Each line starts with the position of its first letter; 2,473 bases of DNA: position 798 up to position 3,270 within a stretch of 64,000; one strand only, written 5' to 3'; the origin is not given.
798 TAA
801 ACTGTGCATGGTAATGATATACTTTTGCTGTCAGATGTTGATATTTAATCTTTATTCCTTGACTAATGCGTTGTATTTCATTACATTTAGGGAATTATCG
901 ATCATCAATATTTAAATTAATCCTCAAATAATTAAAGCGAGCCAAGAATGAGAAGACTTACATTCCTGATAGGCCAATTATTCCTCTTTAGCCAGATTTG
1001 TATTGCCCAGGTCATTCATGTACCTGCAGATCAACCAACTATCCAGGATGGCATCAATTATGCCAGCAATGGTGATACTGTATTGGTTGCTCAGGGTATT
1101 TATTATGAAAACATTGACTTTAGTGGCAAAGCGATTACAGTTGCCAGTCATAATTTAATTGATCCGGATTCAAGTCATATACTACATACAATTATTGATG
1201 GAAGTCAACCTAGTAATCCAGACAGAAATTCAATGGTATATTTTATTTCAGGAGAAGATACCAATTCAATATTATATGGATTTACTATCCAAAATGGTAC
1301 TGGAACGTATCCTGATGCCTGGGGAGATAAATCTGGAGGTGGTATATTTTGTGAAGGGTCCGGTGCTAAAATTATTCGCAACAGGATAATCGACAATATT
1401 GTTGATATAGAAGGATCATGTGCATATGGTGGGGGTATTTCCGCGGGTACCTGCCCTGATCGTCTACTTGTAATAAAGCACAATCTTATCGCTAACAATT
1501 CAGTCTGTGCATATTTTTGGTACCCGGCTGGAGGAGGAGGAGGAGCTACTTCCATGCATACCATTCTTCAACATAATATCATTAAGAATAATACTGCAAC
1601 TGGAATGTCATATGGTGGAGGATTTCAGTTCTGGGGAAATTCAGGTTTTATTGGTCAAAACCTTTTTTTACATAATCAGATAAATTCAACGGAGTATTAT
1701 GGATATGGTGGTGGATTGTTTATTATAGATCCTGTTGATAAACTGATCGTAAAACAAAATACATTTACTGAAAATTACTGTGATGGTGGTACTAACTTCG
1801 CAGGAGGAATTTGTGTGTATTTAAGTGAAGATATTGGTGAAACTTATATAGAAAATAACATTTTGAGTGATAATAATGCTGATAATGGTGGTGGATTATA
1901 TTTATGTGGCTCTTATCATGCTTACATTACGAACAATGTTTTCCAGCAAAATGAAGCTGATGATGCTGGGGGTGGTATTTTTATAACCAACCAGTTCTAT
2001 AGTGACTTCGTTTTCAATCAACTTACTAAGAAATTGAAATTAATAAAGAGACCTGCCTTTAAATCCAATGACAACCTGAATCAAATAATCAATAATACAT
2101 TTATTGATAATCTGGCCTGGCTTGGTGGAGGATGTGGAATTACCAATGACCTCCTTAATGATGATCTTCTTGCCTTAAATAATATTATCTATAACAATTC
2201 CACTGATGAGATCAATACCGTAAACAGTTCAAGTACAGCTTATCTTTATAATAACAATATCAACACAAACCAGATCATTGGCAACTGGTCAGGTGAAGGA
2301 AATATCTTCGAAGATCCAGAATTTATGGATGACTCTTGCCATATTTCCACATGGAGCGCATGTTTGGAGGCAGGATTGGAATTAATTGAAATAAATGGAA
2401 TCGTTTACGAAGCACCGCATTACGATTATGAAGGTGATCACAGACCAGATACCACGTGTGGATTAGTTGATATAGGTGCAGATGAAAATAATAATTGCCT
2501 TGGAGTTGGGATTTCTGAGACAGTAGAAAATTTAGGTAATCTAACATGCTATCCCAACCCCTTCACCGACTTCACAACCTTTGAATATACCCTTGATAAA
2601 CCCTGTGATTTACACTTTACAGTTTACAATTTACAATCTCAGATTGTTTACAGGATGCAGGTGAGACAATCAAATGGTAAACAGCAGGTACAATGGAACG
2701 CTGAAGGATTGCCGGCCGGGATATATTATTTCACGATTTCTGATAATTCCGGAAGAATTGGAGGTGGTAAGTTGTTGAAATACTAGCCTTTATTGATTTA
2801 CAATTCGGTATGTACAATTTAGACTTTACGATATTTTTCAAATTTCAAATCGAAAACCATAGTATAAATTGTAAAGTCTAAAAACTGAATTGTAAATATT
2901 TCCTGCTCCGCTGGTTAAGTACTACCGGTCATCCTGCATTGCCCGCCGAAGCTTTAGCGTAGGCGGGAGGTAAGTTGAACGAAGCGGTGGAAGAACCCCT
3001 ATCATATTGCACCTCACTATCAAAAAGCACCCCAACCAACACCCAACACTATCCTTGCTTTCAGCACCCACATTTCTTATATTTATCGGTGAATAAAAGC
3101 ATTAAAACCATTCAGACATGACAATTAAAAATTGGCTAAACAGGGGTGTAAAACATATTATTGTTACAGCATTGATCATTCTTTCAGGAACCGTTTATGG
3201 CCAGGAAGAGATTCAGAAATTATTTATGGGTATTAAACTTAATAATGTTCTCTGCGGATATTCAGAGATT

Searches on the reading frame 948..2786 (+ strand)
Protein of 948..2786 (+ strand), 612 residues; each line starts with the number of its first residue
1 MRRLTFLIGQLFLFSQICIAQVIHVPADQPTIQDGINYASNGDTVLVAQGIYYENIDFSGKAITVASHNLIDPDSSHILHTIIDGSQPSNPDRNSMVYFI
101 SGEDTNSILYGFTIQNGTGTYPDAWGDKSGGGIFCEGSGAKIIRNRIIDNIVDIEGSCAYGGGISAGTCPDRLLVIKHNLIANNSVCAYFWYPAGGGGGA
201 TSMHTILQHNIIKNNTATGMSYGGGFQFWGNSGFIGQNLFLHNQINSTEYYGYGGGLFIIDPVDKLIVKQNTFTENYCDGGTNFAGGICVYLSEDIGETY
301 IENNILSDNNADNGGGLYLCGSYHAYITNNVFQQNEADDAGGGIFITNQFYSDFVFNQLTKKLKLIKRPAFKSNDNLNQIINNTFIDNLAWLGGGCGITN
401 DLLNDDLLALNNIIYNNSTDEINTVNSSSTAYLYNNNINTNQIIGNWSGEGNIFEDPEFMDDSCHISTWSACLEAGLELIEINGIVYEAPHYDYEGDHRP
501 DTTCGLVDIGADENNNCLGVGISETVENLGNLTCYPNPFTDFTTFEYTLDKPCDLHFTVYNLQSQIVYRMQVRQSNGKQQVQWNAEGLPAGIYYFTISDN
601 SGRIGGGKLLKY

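Call 64: search_protein_families(library=pfam, proteins=[window:948-2786:+])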
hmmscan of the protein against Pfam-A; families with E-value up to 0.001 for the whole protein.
window:948-2786:+ (612 aa): 3 families
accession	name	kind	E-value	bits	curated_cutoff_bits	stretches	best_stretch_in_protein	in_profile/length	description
PF13229.12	Beta_helix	-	6.3e-09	36.1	25.9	2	132-332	2-158/158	Right handed beta helix region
PF18962.6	Por_Secre_tail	-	7.1e-08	33.1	27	1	535-603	2-68/75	Secretion system C-terminal sorting domain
PF13860.13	FlgD_ig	-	0.00011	22.6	27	1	543-601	12-77/79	FlgD Ig-like domain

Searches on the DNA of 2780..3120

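Call 74: search_rna_families(source=window, start=2780, end=3120, threshold=evalue, max_evalue=5)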
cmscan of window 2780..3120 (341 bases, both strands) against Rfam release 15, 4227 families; matches with E-value up to 5: 2.
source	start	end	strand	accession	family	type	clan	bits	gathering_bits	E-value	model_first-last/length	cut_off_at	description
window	2796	2897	+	RF04134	MIR7504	Gene; miRNA;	-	20.3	83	0.42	1-124/124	no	MIR7504 microRNA precursor family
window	2825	3007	+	RF02267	Vax2os1_2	Gene; lncRNA;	-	3.8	55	4.6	266-466/466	no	Vax2os1 conserved region 2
